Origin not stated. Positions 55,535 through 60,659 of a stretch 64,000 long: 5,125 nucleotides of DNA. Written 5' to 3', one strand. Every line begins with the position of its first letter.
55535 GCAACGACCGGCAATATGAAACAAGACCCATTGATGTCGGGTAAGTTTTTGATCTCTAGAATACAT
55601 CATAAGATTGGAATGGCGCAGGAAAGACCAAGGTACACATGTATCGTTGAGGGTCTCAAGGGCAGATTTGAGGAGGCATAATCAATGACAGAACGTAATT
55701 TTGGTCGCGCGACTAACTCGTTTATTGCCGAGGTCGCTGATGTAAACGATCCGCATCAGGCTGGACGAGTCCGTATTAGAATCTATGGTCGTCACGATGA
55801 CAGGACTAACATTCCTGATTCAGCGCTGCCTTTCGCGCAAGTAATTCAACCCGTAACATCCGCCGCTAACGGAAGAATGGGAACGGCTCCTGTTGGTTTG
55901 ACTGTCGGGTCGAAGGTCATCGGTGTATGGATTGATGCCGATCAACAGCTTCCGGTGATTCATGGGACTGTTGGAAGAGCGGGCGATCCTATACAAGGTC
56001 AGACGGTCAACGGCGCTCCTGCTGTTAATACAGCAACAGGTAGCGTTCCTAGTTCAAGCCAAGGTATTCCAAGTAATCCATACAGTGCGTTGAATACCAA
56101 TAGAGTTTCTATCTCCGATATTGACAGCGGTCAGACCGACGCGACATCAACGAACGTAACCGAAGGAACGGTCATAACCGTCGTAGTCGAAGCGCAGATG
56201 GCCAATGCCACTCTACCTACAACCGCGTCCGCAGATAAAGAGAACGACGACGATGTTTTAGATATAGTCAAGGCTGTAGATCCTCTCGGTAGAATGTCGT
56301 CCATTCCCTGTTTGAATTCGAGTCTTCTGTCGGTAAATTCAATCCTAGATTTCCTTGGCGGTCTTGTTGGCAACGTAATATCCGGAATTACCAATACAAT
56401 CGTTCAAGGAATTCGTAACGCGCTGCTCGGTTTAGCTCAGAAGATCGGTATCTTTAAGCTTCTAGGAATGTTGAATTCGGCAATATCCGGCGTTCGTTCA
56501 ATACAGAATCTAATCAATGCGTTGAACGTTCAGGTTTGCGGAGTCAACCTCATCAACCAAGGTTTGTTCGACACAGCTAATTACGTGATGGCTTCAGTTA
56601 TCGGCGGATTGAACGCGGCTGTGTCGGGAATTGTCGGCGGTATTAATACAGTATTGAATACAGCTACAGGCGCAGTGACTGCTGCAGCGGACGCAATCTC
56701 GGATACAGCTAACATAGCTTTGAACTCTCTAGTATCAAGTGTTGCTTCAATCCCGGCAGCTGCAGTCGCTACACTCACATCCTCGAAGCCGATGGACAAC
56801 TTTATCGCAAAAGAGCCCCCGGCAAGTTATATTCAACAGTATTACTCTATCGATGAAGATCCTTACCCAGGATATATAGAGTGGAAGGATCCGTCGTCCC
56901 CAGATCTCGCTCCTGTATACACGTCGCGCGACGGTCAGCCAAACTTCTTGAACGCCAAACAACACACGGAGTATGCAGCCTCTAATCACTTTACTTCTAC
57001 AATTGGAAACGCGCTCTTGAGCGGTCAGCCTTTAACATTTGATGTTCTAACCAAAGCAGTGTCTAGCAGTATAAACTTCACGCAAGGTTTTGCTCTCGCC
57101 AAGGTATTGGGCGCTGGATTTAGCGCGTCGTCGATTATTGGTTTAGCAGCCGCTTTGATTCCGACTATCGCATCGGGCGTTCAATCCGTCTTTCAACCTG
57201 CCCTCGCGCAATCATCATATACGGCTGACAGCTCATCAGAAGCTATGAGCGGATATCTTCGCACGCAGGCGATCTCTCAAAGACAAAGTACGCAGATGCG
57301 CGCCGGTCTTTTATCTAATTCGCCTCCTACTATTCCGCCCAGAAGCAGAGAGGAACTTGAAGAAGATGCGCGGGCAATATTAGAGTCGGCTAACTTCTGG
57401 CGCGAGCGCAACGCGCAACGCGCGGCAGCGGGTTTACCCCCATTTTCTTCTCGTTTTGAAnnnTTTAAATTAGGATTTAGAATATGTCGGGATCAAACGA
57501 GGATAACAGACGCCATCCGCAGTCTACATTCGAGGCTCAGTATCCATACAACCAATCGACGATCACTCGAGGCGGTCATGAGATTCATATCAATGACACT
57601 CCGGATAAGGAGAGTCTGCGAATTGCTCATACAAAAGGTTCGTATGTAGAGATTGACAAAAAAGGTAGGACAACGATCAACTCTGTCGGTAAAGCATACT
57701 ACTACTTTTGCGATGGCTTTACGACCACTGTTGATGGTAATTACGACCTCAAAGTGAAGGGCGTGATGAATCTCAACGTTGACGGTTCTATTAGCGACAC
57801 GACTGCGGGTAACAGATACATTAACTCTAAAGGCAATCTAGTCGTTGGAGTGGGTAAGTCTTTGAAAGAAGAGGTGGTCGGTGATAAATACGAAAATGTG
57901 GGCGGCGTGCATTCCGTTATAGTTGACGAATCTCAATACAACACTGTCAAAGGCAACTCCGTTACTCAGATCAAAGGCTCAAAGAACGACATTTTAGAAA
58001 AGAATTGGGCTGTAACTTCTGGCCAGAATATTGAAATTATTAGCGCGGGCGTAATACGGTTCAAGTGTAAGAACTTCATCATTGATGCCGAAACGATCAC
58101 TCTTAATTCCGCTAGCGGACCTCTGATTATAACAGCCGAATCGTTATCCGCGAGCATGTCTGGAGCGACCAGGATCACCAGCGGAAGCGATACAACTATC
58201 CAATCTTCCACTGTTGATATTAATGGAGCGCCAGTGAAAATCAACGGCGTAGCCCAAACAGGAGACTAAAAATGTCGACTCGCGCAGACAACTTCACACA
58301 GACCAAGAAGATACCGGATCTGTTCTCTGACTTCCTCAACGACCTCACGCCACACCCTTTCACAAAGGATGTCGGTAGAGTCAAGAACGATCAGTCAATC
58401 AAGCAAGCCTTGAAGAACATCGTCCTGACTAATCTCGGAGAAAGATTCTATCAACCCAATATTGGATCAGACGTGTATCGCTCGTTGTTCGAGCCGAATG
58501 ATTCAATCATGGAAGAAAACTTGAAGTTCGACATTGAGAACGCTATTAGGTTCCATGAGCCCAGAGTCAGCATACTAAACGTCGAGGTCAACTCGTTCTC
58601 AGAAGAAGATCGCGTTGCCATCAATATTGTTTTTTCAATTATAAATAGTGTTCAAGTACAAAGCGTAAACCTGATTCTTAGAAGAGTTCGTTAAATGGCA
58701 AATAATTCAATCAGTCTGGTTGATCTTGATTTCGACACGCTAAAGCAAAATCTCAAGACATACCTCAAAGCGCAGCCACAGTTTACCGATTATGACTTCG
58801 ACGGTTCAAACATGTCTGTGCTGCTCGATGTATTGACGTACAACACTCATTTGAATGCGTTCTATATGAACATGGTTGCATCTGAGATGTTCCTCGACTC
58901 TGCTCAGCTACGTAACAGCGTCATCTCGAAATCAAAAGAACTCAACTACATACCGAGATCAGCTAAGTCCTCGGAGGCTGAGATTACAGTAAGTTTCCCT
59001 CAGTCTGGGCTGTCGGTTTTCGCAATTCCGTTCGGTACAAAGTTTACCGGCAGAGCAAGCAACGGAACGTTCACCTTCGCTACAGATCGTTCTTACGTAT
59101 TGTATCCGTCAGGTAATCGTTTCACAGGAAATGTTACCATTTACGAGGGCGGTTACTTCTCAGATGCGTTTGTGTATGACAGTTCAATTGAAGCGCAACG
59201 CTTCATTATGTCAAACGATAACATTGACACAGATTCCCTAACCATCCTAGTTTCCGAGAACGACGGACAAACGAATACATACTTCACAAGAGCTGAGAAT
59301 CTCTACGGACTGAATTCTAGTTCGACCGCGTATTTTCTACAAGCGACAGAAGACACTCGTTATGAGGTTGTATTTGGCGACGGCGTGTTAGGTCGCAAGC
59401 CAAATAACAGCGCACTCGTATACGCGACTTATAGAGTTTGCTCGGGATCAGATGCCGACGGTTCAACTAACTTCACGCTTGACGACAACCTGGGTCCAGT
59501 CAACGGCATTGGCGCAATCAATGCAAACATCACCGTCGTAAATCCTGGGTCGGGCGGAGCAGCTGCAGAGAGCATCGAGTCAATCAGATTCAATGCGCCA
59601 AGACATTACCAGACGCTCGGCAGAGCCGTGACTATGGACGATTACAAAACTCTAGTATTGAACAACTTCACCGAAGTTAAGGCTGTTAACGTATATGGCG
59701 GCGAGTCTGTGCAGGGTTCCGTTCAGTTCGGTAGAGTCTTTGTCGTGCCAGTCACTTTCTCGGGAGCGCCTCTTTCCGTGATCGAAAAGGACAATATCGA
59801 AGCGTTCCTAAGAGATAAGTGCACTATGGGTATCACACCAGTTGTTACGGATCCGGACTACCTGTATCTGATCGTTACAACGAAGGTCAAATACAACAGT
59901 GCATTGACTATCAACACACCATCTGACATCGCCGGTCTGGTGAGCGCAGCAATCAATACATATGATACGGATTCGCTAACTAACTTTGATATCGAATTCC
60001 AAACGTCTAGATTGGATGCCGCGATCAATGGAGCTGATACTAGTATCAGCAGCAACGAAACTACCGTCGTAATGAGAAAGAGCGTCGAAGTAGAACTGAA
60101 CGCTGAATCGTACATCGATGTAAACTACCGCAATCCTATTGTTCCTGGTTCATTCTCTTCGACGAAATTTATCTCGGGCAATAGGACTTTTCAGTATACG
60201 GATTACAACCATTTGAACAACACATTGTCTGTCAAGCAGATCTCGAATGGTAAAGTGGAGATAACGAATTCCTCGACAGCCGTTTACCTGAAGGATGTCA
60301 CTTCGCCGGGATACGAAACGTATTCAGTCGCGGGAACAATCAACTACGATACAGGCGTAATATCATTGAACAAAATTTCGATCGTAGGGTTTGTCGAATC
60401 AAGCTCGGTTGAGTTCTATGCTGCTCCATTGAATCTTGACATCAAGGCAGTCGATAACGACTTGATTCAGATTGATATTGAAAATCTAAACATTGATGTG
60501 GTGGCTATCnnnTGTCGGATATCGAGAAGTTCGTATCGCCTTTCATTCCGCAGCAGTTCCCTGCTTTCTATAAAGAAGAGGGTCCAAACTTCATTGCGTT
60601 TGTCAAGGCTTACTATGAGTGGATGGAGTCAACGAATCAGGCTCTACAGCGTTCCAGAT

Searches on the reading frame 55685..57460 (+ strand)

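Call 34: search_protein_families(library=pfam, proteins=[window:55685-57460:+], max_evalue=0.001)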
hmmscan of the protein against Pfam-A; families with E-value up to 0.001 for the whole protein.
window:55685-57460:+ (592 aa): 1 family
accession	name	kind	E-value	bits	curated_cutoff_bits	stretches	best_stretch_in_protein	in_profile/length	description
PF06714.17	Gp5_OB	-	5.1e-07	30.5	25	1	38-98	10-70/144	Gp5 N-terminal OB domain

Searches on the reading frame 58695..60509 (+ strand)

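Call 34: search_protein_families(library=pfam, proteins=[window:58695-60509:+], max_evalue=0.001)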
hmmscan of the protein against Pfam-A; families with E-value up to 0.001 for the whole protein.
window:58695-60509:+ (605 aa): 2 families
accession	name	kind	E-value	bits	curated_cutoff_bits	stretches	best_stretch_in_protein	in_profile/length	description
PF21379.2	Gp6-like_1st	-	2.7e-16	59.5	27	1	13-85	2-74/74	Baseplate wedge protein gp6-like, helical domain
PF21871.1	Gp6_C-III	-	1.7e-05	25.2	27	1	388-460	1-73/76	Baseplate structural protein gp6, C-terminal domain III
